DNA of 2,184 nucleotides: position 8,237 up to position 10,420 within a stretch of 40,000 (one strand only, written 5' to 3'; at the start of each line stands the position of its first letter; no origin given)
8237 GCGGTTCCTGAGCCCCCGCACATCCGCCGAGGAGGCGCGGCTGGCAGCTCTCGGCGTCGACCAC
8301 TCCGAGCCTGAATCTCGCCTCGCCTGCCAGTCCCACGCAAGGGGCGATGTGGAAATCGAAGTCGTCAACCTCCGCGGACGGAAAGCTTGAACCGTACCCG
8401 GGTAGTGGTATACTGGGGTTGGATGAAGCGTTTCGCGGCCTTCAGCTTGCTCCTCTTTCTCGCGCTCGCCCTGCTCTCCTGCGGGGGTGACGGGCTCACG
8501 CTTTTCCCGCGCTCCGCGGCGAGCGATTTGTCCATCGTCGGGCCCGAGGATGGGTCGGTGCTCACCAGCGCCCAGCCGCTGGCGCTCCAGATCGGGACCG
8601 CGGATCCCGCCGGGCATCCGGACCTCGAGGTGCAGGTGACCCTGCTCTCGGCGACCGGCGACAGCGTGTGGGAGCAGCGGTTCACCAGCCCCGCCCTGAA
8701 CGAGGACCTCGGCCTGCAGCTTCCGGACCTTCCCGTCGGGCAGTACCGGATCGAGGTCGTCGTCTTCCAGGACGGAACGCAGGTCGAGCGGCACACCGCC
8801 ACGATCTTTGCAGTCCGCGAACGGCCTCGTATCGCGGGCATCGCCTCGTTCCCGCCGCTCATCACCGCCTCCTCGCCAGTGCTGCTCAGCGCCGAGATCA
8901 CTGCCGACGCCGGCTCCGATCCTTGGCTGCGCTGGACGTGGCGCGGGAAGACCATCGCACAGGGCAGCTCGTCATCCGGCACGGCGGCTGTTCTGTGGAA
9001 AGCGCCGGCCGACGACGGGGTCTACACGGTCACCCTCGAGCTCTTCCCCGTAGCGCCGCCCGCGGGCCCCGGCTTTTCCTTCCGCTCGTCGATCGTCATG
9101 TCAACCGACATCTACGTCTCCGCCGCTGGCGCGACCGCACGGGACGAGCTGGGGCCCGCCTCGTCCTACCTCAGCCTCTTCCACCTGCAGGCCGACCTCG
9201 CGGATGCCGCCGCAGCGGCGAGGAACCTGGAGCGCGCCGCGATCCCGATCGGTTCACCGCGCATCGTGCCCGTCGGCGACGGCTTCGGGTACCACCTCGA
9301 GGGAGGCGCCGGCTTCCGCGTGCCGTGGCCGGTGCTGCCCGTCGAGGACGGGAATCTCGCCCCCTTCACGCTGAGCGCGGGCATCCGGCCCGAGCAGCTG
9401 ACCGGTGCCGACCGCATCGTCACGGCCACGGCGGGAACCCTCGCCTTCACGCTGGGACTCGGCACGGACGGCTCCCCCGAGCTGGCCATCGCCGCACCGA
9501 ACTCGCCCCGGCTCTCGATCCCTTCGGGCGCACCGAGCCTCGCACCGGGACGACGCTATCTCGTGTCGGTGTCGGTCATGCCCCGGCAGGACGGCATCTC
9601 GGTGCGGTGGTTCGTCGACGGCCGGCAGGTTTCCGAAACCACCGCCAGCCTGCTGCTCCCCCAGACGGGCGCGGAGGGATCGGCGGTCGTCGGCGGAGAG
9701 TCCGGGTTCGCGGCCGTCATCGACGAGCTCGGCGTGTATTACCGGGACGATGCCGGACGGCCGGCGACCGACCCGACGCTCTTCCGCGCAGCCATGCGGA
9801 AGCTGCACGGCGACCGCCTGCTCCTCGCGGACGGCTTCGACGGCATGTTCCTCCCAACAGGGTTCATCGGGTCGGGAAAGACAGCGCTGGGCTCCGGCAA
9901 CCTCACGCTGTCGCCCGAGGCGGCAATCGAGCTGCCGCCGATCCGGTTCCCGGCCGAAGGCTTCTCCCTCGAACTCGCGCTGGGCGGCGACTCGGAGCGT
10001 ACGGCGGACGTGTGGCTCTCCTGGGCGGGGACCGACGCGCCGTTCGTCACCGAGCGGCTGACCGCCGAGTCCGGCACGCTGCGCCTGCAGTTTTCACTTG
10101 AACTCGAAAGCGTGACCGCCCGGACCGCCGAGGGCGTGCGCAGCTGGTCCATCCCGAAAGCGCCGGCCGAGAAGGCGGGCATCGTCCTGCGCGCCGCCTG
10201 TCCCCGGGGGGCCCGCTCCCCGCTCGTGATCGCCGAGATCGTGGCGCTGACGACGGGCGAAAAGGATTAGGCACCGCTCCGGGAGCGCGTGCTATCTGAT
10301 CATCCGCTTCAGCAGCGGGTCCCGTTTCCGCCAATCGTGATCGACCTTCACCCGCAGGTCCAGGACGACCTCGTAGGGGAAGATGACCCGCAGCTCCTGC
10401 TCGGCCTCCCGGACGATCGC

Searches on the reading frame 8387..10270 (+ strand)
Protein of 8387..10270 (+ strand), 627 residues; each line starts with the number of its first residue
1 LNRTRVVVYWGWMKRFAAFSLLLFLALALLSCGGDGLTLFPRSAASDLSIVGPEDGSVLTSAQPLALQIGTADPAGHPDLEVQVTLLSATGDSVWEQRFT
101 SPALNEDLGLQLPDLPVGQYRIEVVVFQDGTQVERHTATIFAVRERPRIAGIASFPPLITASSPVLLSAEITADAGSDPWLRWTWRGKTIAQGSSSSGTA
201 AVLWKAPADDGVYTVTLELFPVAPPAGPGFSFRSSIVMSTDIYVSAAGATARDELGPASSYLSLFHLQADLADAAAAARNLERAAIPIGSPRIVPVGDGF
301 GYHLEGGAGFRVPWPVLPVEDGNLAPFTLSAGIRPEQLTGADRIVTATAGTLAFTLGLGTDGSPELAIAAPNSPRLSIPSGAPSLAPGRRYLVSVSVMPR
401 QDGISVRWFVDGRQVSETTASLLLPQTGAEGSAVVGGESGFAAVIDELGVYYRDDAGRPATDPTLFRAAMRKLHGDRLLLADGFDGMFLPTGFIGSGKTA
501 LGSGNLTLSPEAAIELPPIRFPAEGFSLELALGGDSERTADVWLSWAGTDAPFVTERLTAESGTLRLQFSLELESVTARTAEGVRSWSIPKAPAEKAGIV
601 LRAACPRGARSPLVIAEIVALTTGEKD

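Call 9: search_protein_families(library=pfam, proteins=[window:8387-10270:+])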
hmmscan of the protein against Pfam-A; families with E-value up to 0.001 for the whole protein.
window:8387-10270:+ (627 aa): 2 families
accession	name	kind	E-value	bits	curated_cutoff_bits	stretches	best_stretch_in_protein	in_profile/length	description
PF13385.13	Laminin_G_3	-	1.7e-07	31.9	27.6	1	324-453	16-143/151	Concanavalin A-like lectin/glucanases superfamily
PF06832.18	BiPBP_C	-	0.00043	20.5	26.8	0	396-420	38-60/90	Penicillin-Binding Protein C-terminus Family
